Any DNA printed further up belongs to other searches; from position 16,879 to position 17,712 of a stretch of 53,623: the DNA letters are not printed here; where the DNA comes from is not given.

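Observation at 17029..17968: Exact enterobacterial-type ops element downstream of its own rfaH paralog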

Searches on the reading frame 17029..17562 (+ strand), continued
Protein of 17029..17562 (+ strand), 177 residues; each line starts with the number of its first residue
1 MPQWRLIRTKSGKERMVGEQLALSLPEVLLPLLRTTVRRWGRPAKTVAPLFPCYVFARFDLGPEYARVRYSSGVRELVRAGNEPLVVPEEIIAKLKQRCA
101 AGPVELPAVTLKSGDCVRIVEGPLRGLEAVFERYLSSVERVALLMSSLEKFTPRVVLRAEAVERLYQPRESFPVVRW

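Call 48: search_protein_families(library=pfam, proteins=[L026:5499-6065:+, L026:6290-9463:+, L026:9483-10220:+, L026:2845-4242:+, L026:4097-4573:+, L003:5850-6437:+, L048:5630-6034:+, L067:5931-8966:+], max_evalue=0.001)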
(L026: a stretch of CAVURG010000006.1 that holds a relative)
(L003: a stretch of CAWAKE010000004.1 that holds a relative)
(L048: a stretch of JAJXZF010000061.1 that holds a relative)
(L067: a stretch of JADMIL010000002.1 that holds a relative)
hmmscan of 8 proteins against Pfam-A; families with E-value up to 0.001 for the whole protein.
L026:5499-6065:+ (188 aa): 0 families

L026:6290-9463:+ (1057 aa): 3 families
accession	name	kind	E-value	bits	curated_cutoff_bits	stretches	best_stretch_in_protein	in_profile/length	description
PF10531.15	SLBB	-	4.1e-51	171.1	27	5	692-743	2-51/55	SLBB domain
PF22461.2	SLBB_2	-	2.6e-37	127.2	27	3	427-504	2-79/79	SLBB domain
PF02563.21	Poly_export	-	4.4e-16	59.3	28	1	347-420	2-76/77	Polysaccharide biosynthesis/export protein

L026:9483-10220:+ (245 aa): 1 family
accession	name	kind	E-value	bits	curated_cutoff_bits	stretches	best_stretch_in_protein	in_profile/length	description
PF01464.25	SLT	-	4.3e-23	81.5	21.3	1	40-146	2-107/117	Transglycosylase SLT domain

L026:2845-4242:+ (465 aa): 0 families

L026:4097-4573:+ (158 aa): 0 families

L003:5850-6437:+ (195 aa): 4 families
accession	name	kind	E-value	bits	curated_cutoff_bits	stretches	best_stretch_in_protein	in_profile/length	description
PF13620.12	CarboxypepD_reg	-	4.8e-12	46.5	32.3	1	41-91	2-52/82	Carboxypeptidase regulatory-like domain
PF17210.9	SdrD_B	-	5.4e-06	27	29.7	1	45-93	16-64/112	SdrD B-like domain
PF02369.22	Big_1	-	0.00023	21.7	34.9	1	41-81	21-64/93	Bacterial Ig-like domain (group 1)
PF13715.12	CarbopepD_reg_2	-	0.00062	20.2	32.2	0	41-90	1-47/88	CarboxypepD_reg-like domain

L048:5630-6034:+ (134 aa): 0 families

L067:5931-8966:+ (1011 aa): 3 families
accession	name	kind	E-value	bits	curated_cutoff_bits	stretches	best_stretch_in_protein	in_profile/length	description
PF10531.15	SLBB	-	2.9e-52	174.8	27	6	649-699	2-50/55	SLBB domain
PF22461.2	SLBB_2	-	8.3e-41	138.4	27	3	384-461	2-79/79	SLBB domain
PF02563.21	Poly_export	-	3e-14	53.4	28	1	304-376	2-75/77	Polysaccharide biosynthesis/export protein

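Call 55: find_related_loci(query=window:17029-17559:+, collection=metagenome_contigs, flank=4000)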
Query window:17029-17559:+ (177 aa) in metagenome_contigs; peptide patterns used: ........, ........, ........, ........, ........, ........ (x = any residue, [..] = any of these).
600 stretches matched a pattern (row limit reached: there are more); 390 encode a relative of the query (tblastn E <= 1e-3); the best 80 are kept; 80 distinct loci.
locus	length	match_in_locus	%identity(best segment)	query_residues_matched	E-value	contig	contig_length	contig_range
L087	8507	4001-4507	65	1-169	7e-68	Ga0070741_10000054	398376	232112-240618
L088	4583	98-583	51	3-164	3e-52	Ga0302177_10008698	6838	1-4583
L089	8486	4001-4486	55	4-165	5e-52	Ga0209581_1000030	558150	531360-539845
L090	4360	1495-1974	53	3-162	2e-51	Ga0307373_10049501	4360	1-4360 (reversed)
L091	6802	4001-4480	53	3-162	2e-51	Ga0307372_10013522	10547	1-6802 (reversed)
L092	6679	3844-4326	55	4-164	3e-51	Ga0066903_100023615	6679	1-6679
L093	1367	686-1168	54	4-164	2e-53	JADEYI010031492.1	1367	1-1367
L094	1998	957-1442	52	3-164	6e-52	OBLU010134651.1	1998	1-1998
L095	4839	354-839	51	3-164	7e-51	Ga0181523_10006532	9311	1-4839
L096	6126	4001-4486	51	3-164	8e-51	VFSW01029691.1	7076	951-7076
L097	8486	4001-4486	51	3-164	5e-51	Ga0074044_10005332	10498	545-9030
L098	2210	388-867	51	3-162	4e-51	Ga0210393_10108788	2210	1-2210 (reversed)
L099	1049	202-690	54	2-164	2e-53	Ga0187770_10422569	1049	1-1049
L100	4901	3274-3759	51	3-164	3e-50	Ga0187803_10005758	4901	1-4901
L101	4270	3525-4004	50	3-162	3e-50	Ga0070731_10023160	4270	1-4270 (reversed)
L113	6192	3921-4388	38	3-159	2e-25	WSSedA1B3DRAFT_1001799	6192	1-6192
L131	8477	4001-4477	36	4-165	2e-17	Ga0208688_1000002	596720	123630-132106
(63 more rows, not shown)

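Call 65: fold_search(model_id=the predicted structure, library=pdb)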
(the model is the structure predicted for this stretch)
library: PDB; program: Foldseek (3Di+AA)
matches with E <= 10: 1381; with E <= 0.001: 65
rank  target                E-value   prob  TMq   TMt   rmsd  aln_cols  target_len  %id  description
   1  9a56_B                8.7e-13  1.00  0.45  0.45  18.2       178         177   17  Integrative model of RPOB-NUSG by crosslinking MS and deep learning (released 2024-09-18)
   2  8phk_P                5.5e-10  1.00  0.60  0.64   5.3       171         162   26  fully recruited RfaH bound to E. coli transcription complex paused at ops site (released 2024-04-24)
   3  1m1g_A                1.5e-09  1.00  0.44  0.34  12.0       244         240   14  Crystal Structure of Aquifex aeolicus N-utilization substance G (NusG), Space Group P2(1) (released 2003-02-04)
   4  1m1g_B                2.1e-09  1.00  0.44  0.34  11.8       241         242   15  Crystal Structure of Aquifex aeolicus N-utilization substance G (NusG), Space Group P2(1) (released 2003-02-04)
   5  2lq8_MODEL_1_A        2.1e-09  1.00  0.41  0.41  12.4       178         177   22  Domain interaction in Thermotoga maritima NusG (released 2013-01-23)
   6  6c6s_D                2.2e-09  1.00  0.56  0.60   5.1       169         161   26  CryoEM structure of E.coli RNA polymerase elongation complex bound with RfaH (released 2018-07-25)
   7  1m1g_C                2.2e-09  1.00  0.45  0.34  12.1       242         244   16  Crystal Structure of Aquifex aeolicus N-utilization substance G (NusG), Space Group P2(1) (released 2003-02-04)
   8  1m1g_D                4.0e-09  1.00  0.45  0.35  11.3       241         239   15  Crystal Structure of Aquifex aeolicus N-utilization substance G (NusG), Space Group P2(1) (released 2003-02-04)
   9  6gov_G                5.9e-09  1.00  0.42  0.43   8.1       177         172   19  Structure of THE RNA POLYMERASE LAMBDA-BASED ANTITERMINATION COMPLEX (released 2019-02-13)
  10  1npp_C                1.2e-08  1.00  0.47  0.36  11.7       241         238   14  CRYSTAL STRUCTURE OF AQUIFEX AEOLICUS NUSG IN P2(1) (released 2003-03-11)
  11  6tqn_G                1.3e-08  1.00  0.56  0.56   5.6       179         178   21  rrn anti-termination complex without S4 (released 2020-08-05)
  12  1npp_B                1.7e-08  1.00  0.47  0.36  11.4       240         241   15  CRYSTAL STRUCTURE OF AQUIFEX AEOLICUS NUSG IN P2(1) (released 2003-03-11)
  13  8f5g_C                2.0e-08  1.00  0.50  0.51  13.1       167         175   23  NusG-RNA complex (released 2023-11-22)
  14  8f5g_A                1.2e-07  1.00  0.46  0.48  13.4       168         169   24  NusG-RNA complex (released 2023-11-22)
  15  9bct_G                1.6e-07  1.00  0.39  0.44   7.8       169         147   17  Cryo-EM structure of Thermococcus kodakarensis FttA-dependent transcription pre-termination complex containing 44 nt R (released 2024-07-31)
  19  5ond_A                4.8e-07  1.00  0.48  0.61   2.2        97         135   29  RfaH from Escherichia coli in complex with ops DNA (released 2018-06-06)
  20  5ond_B                5.3e-07  1.00  0.47  0.61   2.3        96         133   29  RfaH from Escherichia coli in complex with ops DNA (released 2018-06-06)
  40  2oug_A                3.4e-05  1.00  0.47  0.58   2.1        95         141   25  Crystal structure of the RfaH transcription factor at 2.1A resolution (released 2007-05-01)
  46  8f5g_B                6.7e-05  1.00  0.38  0.45  13.9       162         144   23  NusG-RNA complex (released 2023-11-22)
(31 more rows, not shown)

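Call 83: find_homologous_proteins(query=L113:3918-4403:+, max_evalue=1e-10)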
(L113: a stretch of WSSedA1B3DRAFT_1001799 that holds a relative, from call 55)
Query L113:3918-4403:+ (162 aa): 98 proteins with E <= 1e-10 among 131 candidates.
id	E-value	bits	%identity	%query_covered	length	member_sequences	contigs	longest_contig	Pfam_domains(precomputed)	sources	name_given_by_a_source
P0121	2.1e-97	341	94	100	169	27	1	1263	PF02357.25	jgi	jgi:transcriptional antiterminator RfaH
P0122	5.5e-97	340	94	100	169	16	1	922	PF02357.25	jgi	jgi:transcriptional antiterminator RfaH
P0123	4.5e-94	330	91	100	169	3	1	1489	PF02357.25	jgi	jgi:transcriptional antiterminator RfaH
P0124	3.4e-93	328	89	100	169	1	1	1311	PF02357.25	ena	-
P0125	9.3e-93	326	87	100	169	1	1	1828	PF02357.25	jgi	-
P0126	2.5e-92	325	87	100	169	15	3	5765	PF02357.25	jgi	-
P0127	3.3e-92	324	89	100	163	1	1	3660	PF02357.25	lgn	-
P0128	4.5e-92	324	86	100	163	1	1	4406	PF02357.25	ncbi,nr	ncbi:MAG: transcription termination/antitermination NusG family protein [Nitrospirota bacterium]|nr:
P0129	4.7e-92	324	86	100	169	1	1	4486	PF02357.25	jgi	-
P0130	5.5e-92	324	90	100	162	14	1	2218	PF02357.25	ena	-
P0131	1.0e-91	323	88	100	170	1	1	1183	PF02357.25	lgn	-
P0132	2.4e-91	322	86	100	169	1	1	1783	PF02357.25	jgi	-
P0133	7.0e-91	320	86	100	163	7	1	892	PF02357.25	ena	-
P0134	2.5e-90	318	85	100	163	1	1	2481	PF02357.25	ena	-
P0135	3.9e-90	318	85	100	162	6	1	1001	PF02357.25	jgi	-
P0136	4.4e-90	318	87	100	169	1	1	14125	PF02357.25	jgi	jgi:transcription elongation factor/antiterminator RfaH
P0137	1.8e-89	316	84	100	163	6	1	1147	PF02357.25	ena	-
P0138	5.4e-89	314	83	100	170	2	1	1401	PF02357.25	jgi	-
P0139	1.4e-88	313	83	100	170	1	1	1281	PF02357.25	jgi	-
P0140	3.2e-88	311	83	100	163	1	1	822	PF02357.25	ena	-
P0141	3.3e-88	311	83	100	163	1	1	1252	PF02357.25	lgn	-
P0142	4.1e-88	311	85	100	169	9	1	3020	PF02357.25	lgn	-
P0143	3.7e-87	308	83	100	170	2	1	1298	PF02357.25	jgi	-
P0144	1.8e-86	306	83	100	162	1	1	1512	PF02357.25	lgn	-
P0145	1.4e-85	303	81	100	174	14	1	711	PF02357.25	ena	-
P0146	2.1e-84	299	77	100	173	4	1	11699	PF02357.25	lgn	-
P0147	3.5e-82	292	76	100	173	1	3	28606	PF02357.25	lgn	-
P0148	1.2e-79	284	76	100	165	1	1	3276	PF02357.25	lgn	-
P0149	2.1e-78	280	77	100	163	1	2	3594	PF02357.25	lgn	-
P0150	2.3e-77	276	74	99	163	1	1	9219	PF02357.25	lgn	-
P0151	8.6e-77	274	75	100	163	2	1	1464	PF02357.25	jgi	-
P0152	6.8e-76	271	84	86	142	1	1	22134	PF02357.25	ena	-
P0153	8.7e-75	268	72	99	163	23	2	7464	PF02357.25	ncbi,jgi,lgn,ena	-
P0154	8.4e-74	265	69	99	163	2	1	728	PF02357.25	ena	-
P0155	2.8e-73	263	70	98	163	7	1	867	PF02357.25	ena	-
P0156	9.9e-73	261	71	98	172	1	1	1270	PF02357.25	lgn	-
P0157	2.8e-72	260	68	99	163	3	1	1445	PF02357.25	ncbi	-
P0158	5.4e-72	259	71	98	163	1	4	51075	PF02357.25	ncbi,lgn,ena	-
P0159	8.0e-72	258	68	99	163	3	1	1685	PF02357.25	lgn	-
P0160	2.2e-71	257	70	100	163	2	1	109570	PF02357.25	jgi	jgi:transcription elongation factor/antiterminator RfaH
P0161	2.6e-71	257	65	100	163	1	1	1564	PF02357.25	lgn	-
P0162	9.5e-71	255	69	100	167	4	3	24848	PF02357.25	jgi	-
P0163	8.5e-70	252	70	98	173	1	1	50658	PF02357.25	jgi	-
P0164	1.1e-69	251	65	100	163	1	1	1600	PF02357.25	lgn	-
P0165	4.5e-68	246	67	99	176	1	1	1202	PF02357.25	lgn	-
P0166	3.3e-67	243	66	99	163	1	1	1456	PF02357.25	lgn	-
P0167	6.9e-66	239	65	98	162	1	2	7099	PF02357.25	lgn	-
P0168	1.9e-57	211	59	100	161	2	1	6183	PF02357.25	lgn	-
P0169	5.5e-57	210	59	100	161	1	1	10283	PF02357.25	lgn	-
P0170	5.1e-56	207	58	100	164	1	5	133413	PF02357.25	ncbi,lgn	-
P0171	7.7e-51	190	54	98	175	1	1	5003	PF02357.25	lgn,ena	-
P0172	4.2e-50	188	56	98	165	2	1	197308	PF02357.25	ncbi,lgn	ncbi:MAG: transcription termination/antitermination NusG family protein [Nitrospirota bacterium]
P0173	7.4e-50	187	52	98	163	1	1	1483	PF02357.25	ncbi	-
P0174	9.3e-50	186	55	98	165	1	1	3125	PF02357.25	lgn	-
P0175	2.0e-49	185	54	98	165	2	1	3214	PF02357.25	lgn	-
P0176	4.9e-49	184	53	98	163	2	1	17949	PF02357.25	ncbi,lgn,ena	-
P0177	5.7e-49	184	54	98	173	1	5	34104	PF02357.25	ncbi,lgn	-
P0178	1.9e-48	182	51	99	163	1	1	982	PF02357.25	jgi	jgi:transcriptional antiterminator RfaH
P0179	2.0e-48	182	55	98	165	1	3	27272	PF02357.25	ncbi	-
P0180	7.1e-48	180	54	98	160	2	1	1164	PF02357.25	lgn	-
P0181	1.3e-47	180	53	99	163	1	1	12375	PF02357.25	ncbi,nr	ncbi:MAG: hypothetical protein HQL08_11415 [Nitrospirae bacterium]|nr:hypothetical protein [Nitrospi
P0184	3.6e-46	175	50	100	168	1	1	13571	PF02357.25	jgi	jgi:transcription elongation factor/antiterminator RfaH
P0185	4.9e-46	174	50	98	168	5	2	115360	PF02357.25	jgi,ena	-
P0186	5.9e-46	174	52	99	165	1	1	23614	PF02357.25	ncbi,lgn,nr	ncbi:MAG: hypothetical protein HZC12_09060 [Nitrospirae bacterium]|nr:hypothetical protein [Nitrospi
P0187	2.9e-45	172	49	98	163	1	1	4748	PF02357.25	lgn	-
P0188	4.9e-45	171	49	98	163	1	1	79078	PF02357.25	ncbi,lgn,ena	-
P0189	7.1e-45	171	51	98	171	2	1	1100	PF02357.25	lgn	-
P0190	8.5e-45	170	50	98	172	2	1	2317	PF02357.25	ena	-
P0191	2.0e-44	169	50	98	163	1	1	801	PF02357.25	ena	-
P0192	9.9e-44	167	49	99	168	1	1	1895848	PF02357.25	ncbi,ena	-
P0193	1.3e-43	166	48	98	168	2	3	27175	PF02357.25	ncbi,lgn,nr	ncbi:MAG: hypothetical protein HY805_07100 [Nitrospirae bacterium]|nr:hypothetical protein [Nitrospi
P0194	1.4e-43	166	50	98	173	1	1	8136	PF02357.25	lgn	-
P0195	3.0e-43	165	49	99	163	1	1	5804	PF02357.25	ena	-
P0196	7.3e-43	164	47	99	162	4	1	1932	PF02357.25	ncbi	-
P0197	3.8e-42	162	50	98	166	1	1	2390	PF02357.25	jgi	jgi:transcriptional antiterminator RfaH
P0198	1.1e-41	160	48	98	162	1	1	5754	PF02357.25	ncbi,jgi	-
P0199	1.2e-41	160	49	99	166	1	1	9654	PF02357.25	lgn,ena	-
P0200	4.3e-41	158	48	99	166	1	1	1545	PF02357.25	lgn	-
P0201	1.3e-40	157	51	98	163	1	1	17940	PF02357.25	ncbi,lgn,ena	-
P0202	2.2e-40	156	47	99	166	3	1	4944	PF02357.25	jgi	-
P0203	8.0e-40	154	51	91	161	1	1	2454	PF02357.25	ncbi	-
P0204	2.3e-39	153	50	90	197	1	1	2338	PF02357.25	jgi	jgi:transcriptional antiterminator RfaH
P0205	3.9e-39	152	51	87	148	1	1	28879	PF02357.25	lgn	-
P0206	1.3e-38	150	47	98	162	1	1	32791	PF02357.25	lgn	-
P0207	2.9e-38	149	45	99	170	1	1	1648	PF02357.25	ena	-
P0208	6.7e-38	148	46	99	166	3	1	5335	PF02357.25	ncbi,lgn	-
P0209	2.3e-37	146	47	98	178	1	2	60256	PF02357.25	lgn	-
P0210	2.7e-37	146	46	92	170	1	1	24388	PF02357.25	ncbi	-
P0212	7.6e-35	138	44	99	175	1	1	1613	PF02357.25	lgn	-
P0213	1.5e-34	137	43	98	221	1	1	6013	PF02357.25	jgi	jgi:transcriptional antiterminator RfaH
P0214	1.5e-31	127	41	98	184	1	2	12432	PF02357.25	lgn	-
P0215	6.5e-27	112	71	47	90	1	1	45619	PF02357.25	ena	-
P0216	1.2e-24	105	38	99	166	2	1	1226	PF02357.25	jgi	jgi:transcriptional antiterminator RfaH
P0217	2.2e-21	94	38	99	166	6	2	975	PF02357.25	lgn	-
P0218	2.5e-18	84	48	64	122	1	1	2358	PF02357.25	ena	-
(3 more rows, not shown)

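Call 84: find_encoding_contigs(protein=P0147, flank=3000, max_places=1)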
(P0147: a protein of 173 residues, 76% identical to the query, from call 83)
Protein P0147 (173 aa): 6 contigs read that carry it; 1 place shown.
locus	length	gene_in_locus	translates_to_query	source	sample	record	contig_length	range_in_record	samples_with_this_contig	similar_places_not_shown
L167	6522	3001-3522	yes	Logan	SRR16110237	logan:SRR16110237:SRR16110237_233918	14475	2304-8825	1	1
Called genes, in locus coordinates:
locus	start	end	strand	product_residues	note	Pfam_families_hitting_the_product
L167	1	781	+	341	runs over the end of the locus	PF00535:Glycos_transf_2, PF13641:Glyco_tranf_2_3, PF13632:Glyco_trans_2_3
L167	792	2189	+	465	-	PF02310:B12-binding, PF04055:Radical_SAM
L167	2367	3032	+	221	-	PF13412:HTH_24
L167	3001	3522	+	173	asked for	PF02357:NusG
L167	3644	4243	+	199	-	PF01583:APS_kinase, PF08433:KTI12 (weak), PF13238:AAA_18 (weak)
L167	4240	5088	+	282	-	PF01061:ABC2_membrane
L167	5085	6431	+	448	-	PF00005:ABC_tran, PF14524:Wzt_C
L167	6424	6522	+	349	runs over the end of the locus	-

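Call 85: find_encoding_contigs(protein=P0160, flank=3000, max_places=1)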
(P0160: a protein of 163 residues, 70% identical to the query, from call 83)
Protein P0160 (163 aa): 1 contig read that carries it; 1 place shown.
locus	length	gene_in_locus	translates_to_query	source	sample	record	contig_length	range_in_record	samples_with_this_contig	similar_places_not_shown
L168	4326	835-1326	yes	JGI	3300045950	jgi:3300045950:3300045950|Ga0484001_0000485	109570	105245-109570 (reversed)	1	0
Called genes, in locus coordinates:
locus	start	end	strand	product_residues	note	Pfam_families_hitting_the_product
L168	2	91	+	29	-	?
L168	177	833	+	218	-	PF13412:HTH_24, PF22674:C2185-like_N (weak)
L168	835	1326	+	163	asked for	PF02357:NusG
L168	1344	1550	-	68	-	-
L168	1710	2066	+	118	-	PF01909:NTP_transf_2, PF18765:Polbeta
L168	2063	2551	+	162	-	PF20797:HepT-like_2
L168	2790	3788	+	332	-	PF00106:adh_short, PF01073:3Beta_HSD, PF01370:Epimerase, PF02719:Polysacc_synt_2, PF04321:RmlD_sub_bind, PF07993:NAD_binding_4, PF16363:GDP_Man_Dehyd, PF13460:NAD_binding_10, +1 more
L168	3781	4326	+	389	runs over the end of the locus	PF00155:Aminotran_1_2 (weak), PF01041:DegT_DnrJ_EryC1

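Call 86: find_encoding_contigs(protein=P0170, flank=3000, max_places=1)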
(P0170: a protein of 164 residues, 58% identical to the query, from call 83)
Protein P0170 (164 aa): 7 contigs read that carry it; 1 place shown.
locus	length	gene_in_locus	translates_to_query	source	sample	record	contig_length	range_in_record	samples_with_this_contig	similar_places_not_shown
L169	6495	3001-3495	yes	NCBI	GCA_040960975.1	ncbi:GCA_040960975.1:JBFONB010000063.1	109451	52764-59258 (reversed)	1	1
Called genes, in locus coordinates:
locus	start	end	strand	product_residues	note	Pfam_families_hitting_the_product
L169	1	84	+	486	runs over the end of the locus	PF00672:HAMP, PF00512:HisKA, PF02518:HATPase_c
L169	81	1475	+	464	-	PF00072:Response_reg, PF00158:Sigma54_activat, PF14532:Sigma54_activ_2, PF00004:AAA (weak), PF07724:AAA_2 (weak), PF07728:AAA_5, PF25601:AAA_lid_14, PF02954:HTH_8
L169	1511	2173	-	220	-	PF00072:Response_reg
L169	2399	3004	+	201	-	PF01047:MarR (faint), PF01978:TrmB (faint), PF12802:MarR_2 (weak), PF13412:HTH_24, PF22674:C2185-like_N (weak)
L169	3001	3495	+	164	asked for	PF02357:NusG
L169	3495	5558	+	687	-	PF13431:TPR_17 (faint), PF25062:ARM_TT21_N (faint), PF13432:TPR_16 (faint), PF14559:TPR_19 (faint), PF23914:TPR_CcmH_CycH (faint), PF07719:TPR_2 (faint), PF13181:TPR_8 (faint), PF00515:TPR_1 (weak), +3 more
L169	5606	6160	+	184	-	PF00196:GerE, PF08281:Sigma70_r4_2 (faint)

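Call 87: find_encoding_contigs(protein=P0172, flank=3000, max_places=1)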
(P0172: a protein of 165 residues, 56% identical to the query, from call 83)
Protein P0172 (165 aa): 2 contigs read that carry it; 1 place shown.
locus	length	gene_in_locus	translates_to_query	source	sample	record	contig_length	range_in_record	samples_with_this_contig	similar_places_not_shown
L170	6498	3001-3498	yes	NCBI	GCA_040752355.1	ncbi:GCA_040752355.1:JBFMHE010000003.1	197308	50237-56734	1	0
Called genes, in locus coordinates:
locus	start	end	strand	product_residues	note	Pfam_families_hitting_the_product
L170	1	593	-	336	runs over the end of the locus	PF02885:Glycos_trans_3N, PF00591:Glycos_transf_3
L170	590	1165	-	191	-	PF00117:GATase, PF07722:Peptidase_C26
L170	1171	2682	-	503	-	PF04715:, PF00425:Chorismate_bind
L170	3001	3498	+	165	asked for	PF02357:NusG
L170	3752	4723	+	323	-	PF00106:adh_short (weak), PF01073:3Beta_HSD, PF01370:Epimerase, PF02719:Polysacc_synt_2, PF04321:RmlD_sub_bind, PF13460:NAD_binding_10, PF16363:GDP_Man_Dehyd, PF07993:NAD_binding_4 (weak)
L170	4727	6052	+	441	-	PF03721:UDPG_MGDP_dh_N, PF00984:UDPG_MGDP_dh, PF03720:UDPG_MGDP_dh_C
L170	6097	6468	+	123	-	PF01909:NTP_transf_2, PF18765:Polbeta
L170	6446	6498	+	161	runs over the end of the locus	PF20797:HepT-like_2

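Call 88: find_encoding_contigs(protein=P0192, flank=3000, max_places=1)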
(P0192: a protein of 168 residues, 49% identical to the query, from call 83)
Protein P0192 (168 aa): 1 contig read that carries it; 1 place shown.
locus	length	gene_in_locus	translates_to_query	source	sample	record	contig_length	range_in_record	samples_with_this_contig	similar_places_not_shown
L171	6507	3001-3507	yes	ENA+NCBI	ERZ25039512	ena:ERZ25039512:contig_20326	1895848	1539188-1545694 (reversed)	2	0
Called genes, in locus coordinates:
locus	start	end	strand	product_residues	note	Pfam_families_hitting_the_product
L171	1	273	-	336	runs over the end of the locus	PF02885:Glycos_trans_3N, PF00591:Glycos_transf_3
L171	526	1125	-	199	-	PF00117:GATase, PF07722:Peptidase_C26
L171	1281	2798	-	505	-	PF04715:, PF00425:Chorismate_bind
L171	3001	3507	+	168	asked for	PF02357:NusG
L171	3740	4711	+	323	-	PF00106:adh_short (faint), PF01073:3Beta_HSD, PF01370:Epimerase, PF02719:Polysacc_synt_2, PF04321:RmlD_sub_bind, PF07993:NAD_binding_4 (faint), PF16363:GDP_Man_Dehyd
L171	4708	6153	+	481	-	PF02878:PGM_PMM_I, PF02879:PGM_PMM_II, PF02880:PGM_PMM_III, PF00408:PGM_PMM_IV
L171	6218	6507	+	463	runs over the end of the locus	PF00483:NTP_transferase, PF12804:NTP_transf_3 (weak), PF22640:ManC_GMP_beta-helix, PF01050:MannoseP_isomer, PF07883:Cupin_2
